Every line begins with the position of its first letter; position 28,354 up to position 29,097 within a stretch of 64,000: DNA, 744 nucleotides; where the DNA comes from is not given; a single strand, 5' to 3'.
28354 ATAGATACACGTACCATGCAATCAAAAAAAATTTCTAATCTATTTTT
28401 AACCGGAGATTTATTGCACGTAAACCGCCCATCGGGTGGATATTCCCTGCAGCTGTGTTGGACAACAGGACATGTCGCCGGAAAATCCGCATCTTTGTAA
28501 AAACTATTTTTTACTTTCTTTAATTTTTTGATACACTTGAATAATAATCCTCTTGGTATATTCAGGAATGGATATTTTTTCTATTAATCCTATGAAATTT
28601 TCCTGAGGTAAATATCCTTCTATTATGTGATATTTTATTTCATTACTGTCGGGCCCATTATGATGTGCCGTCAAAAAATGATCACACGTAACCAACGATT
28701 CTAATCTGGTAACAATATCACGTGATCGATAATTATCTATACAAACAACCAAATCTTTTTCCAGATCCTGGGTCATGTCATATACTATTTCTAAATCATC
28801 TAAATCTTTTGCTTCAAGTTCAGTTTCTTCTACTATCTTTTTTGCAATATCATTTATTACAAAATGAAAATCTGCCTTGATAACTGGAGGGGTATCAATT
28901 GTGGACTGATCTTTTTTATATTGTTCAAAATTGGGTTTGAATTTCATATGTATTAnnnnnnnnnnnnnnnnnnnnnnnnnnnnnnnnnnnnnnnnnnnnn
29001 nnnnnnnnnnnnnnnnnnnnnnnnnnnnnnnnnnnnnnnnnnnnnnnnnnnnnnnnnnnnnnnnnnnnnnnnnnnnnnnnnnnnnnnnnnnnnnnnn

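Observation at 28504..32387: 1144-aa cytoplasmic protein with glutamine-synthetase-fold amidoligase-like motifs and an N-terminal coiled coil, paired with a 147-aa protein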

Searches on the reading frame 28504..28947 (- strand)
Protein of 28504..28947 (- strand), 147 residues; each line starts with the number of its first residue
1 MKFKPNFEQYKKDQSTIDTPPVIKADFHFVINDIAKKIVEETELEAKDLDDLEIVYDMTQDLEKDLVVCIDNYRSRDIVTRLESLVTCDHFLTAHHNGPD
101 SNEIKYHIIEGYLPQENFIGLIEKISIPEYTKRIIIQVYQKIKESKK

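Call 3: search_protein_families(library=pfam, proteins=[window:28504-28947:-], max_evalue=1)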
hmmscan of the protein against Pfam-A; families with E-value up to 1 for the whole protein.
window:28504-28947:- (147 aa): 1 family
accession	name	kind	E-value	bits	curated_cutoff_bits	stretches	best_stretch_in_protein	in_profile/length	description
PF02878.22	PGM_PMM_I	-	0.13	12.3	22.5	1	91-125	96-130/138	Phosphoglucomutase/phosphomannomutase, alpha/beta/alpha domain I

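Call 4: search_protein_families(library=ncbifam, proteins=[window:28504-28947:-], max_evalue=1)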
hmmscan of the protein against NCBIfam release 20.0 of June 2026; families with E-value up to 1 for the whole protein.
window:28504-28947:- (147 aa): 0 families

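Call 5: search_protein_families(library=padloc, proteins=[window:28504-28947:-], max_evalue=1)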
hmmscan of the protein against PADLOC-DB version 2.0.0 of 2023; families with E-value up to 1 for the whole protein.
window:28504-28947:- (147 aa): 1 family
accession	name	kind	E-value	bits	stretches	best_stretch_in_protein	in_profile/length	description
PDLC02051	Cas10b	-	0.016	12.4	1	106-137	195-218/479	-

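Call 14: find_homologous_proteins(query=window:28504-28947:-, max_evalue=0.01)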
Query window:28504-28947:- (147 aa): 11 proteins with E <= 0.01 among 38 candidates.
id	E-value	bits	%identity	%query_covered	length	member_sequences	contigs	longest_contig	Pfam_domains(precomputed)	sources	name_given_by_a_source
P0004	9.7e-91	319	100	100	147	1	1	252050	-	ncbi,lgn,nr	ncbi:MAG: hypothetical protein K9M36_00795 [Candidatus Pacebacteria bacterium]|nr:hypothetical prote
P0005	1.3e-86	306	95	100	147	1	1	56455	-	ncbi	-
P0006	3.3e-79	282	87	100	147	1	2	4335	-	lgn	-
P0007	6.3e-78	277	86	100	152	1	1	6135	-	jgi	jgi:hypothetical protein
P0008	6.2e-43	164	56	94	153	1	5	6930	-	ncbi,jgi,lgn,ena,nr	ncbi:MAG: hypothetical protein KBB54_03285 [Candidatus Pacebacteria bacterium]|jgi:hypothetical prot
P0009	7.5e-42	161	52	97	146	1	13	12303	-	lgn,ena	-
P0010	3.9e-40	155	53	95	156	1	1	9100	-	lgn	-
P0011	4.1e-38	148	49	100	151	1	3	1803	-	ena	-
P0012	8.9e-37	144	46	100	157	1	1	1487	-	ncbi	-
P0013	1.2e-35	140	48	100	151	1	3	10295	-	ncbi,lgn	-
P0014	2.0e-35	140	46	100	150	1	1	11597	-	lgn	-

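Call 15: find_encoding_contigs(protein=P0009, flank=10000, max_places=3)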
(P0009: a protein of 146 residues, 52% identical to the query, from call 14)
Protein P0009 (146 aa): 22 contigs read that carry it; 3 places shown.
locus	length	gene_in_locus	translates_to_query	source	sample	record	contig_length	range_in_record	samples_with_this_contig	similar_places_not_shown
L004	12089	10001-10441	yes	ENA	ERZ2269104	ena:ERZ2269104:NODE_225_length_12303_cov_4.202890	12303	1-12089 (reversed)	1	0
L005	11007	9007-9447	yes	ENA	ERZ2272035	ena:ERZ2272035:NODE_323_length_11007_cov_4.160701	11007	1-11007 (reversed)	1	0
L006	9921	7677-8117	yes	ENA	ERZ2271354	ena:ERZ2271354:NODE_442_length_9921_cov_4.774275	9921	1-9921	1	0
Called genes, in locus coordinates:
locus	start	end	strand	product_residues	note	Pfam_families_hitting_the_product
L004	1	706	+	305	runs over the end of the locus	?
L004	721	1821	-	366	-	-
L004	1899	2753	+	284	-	PF01116:F_bP_aldolase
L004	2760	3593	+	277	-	PF03253:UT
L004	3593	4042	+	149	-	-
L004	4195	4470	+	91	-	PF01022:HTH_5 (faint), PF01047:MarR (weak), PF12840:HTH_20 (weak), PF13412:HTH_24 (weak), PF25212:HVO_A0114 (weak)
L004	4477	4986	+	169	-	-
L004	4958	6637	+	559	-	PF01565:FAD_binding_4, PF02913:FAD-oxidase_C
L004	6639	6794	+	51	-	-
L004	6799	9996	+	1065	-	-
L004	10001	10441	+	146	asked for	-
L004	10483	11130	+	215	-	PF01386:Ribosomal_L25p, PF14693:Ribosomal_TL5_C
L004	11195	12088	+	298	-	?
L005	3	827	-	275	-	?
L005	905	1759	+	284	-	PF01116:F_bP_aldolase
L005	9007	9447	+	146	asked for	-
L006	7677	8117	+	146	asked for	-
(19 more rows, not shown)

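Call 16: find_encoding_contigs(protein=P0014, flank=10000, max_places=3)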
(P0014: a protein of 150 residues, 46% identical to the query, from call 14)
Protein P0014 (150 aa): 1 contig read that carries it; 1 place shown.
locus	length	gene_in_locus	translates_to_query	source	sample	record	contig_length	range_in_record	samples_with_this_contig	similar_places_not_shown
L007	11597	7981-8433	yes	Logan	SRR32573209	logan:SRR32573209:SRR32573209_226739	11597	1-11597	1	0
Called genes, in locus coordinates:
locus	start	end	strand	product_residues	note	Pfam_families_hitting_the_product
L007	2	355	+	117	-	?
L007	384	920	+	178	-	-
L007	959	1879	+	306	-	PF02557:VanY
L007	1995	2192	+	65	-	PF00313:CSD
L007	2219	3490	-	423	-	PF00070:Pyr_redox (faint), PF00890:FAD_binding_2, PF01134:GIDA (faint), PF01266:DAO (faint), PF03486:HI0933_like, PF07992:Pyr_redox_2 (weak), PF12831:FAD_oxidored, PF22780:HI0933_like_1st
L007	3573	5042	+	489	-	PF03193:RsgA_GTPase (faint), PF00005:ABC_tran, PF00493:MCM (faint), PF01078:Mg_chelatase (faint), PF02463:SMC_N (faint), PF12775:AAA_7 (faint), PF13175:AAA_15 (faint), PF00005:ABC_tran, +8 more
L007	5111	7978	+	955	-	-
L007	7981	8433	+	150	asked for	-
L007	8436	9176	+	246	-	-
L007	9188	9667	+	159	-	PF09900:DUF2127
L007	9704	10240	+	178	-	PF10517:DM13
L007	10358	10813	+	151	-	-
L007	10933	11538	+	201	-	PF01725:Ham1p_like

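Call 17: find_encoding_contigs(protein=P0013, flank=10000, max_places=3)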
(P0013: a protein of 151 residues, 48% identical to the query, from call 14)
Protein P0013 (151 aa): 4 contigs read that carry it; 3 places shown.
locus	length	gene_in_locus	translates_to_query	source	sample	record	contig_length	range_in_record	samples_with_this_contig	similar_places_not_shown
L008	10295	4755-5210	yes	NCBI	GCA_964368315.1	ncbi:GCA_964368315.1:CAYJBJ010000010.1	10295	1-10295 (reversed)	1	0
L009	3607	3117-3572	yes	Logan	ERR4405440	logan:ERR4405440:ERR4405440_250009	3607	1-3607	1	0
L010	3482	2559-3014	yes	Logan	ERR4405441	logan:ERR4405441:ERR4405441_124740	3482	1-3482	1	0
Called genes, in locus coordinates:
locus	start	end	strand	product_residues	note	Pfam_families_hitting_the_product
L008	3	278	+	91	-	?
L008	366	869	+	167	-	-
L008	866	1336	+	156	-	-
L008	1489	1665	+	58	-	-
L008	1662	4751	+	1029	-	-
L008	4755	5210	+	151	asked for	-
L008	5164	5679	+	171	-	PF02308:MgtC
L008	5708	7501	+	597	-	PF08439:Peptidase_M3_N, PF01432:Peptidase_M3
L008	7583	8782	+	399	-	-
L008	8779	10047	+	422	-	-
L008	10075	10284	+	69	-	PF01176:eIF-1a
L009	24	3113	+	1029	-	-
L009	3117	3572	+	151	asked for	-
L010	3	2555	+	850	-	?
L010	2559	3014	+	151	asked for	-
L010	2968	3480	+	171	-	?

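Call 87: predict_structure(alignment_id=A4)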
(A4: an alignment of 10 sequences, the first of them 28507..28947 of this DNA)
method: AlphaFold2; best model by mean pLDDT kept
length: 147 residues; sequences in the alignment: 10
mean_pLDDT: 89.2   pTM: 0.81
mean pLDDT of the five models: 89.2, 88.1, 87.9, 87.6, 87.1
residues with pLDDT >= 90: 110; 70-90: 19; 50-70: 16; < 50: 2
segments of 3 or more residues with pLDDT < 50: none
pLDDT, mean of each block of 10 residues (from residue 1): 60 63 89 97 93 94 95 96 97 87 92 94 93 97 93
secondary structure, 60 per line:
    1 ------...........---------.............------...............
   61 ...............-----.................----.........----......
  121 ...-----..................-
elements in order: H7-17 H27-39 H46-75 H81-97 H102-110 H115-123 H129-146
